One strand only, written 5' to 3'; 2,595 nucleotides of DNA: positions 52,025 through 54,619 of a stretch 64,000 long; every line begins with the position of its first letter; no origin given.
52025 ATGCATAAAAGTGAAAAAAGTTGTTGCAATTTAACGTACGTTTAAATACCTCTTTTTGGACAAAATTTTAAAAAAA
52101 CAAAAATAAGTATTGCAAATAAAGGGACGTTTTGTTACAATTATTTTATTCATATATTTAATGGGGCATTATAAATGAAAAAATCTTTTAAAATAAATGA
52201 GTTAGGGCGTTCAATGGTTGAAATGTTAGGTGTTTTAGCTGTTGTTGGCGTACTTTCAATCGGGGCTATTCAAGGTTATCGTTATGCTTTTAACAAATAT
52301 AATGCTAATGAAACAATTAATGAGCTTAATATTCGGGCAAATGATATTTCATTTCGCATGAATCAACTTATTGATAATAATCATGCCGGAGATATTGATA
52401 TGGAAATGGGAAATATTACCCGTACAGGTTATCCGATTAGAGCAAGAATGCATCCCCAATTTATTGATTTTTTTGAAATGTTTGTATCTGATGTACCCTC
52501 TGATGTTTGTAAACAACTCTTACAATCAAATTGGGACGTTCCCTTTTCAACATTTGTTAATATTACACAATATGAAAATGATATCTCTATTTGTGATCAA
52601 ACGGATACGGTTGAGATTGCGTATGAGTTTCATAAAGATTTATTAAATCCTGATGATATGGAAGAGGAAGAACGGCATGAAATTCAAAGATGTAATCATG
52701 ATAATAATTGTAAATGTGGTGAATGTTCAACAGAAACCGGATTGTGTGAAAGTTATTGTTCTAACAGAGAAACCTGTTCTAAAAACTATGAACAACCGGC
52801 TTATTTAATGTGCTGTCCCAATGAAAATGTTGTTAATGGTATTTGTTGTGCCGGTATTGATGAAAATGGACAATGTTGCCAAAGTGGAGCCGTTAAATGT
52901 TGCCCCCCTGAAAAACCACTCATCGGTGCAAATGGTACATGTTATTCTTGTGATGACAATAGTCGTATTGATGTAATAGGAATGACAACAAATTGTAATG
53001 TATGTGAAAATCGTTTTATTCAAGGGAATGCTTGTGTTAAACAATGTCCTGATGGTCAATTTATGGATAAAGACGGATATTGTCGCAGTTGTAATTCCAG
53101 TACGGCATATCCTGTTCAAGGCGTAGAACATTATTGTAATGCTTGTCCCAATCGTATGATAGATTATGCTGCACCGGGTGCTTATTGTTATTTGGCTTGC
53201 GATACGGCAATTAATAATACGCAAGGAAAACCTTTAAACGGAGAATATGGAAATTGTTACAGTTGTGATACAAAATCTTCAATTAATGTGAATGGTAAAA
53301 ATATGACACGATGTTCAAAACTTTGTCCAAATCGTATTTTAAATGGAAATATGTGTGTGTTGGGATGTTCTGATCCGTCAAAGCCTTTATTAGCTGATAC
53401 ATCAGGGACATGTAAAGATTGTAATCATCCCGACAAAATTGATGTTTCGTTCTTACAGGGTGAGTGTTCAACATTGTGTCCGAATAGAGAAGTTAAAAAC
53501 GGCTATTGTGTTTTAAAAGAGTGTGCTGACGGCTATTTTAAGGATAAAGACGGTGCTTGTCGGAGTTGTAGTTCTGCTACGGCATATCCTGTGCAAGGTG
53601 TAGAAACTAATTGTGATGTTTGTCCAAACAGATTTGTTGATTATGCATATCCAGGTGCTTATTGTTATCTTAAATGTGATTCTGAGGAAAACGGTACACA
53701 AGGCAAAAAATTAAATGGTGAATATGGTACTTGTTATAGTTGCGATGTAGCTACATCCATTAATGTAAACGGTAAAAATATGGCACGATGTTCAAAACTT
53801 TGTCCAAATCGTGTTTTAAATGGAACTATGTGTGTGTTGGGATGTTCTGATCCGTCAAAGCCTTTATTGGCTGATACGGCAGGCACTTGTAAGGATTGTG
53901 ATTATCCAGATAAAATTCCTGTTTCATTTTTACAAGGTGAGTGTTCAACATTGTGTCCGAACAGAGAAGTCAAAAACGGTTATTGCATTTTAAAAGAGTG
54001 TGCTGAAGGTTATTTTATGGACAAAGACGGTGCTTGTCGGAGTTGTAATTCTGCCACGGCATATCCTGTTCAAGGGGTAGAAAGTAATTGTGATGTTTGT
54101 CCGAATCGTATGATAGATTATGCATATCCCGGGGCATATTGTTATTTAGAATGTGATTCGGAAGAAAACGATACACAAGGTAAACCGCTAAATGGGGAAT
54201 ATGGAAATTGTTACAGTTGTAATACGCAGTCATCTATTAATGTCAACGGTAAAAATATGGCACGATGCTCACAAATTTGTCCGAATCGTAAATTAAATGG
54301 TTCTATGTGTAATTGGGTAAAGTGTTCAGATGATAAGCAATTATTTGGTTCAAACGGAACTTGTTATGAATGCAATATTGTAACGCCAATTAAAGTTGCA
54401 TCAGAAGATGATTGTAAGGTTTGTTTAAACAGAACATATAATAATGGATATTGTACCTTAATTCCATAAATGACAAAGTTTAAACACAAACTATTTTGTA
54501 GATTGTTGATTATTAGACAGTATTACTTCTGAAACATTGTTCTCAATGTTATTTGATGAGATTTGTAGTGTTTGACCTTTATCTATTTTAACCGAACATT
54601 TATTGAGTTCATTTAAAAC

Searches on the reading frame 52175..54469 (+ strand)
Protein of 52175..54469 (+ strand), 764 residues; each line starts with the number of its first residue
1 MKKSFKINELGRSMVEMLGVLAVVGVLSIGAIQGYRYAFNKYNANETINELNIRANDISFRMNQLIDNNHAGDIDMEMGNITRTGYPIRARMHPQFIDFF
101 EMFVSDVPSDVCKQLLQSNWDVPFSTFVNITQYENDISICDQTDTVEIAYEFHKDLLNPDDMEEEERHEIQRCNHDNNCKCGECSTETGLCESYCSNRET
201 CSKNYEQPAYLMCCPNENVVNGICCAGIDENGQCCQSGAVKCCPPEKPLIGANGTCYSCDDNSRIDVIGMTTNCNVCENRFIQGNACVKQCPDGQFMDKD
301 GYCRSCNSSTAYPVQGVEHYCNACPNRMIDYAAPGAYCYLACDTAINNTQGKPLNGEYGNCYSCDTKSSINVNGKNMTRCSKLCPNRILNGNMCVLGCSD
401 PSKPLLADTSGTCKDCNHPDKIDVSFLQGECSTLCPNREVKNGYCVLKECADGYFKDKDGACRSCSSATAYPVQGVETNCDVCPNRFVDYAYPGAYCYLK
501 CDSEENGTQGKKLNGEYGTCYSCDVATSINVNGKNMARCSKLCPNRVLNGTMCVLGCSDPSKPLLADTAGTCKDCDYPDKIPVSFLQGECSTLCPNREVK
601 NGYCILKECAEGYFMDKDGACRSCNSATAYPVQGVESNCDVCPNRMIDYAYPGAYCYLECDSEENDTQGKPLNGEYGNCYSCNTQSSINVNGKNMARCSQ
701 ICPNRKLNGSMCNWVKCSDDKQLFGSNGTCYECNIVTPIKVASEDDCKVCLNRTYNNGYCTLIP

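Call 10: search_protein_families(library=pfam, proteins=[window:52175-54469:+], max_evalue=0.01)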
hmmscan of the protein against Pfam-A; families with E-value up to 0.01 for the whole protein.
window:52175-54469:+ (764 aa): 1 family
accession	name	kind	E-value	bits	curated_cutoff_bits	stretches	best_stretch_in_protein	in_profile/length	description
PF24009.1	DUF7323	-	0.0062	16.9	27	0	310-333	12-35/52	Domain of unknown function (DUF7323)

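Call 16: find_encoding_contigs(protein=window:52175-54469:+, flank=6000, max_places=6)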
Protein window:52175-54469:+ (764 aa): no gene with exactly this product is on record in the collection.
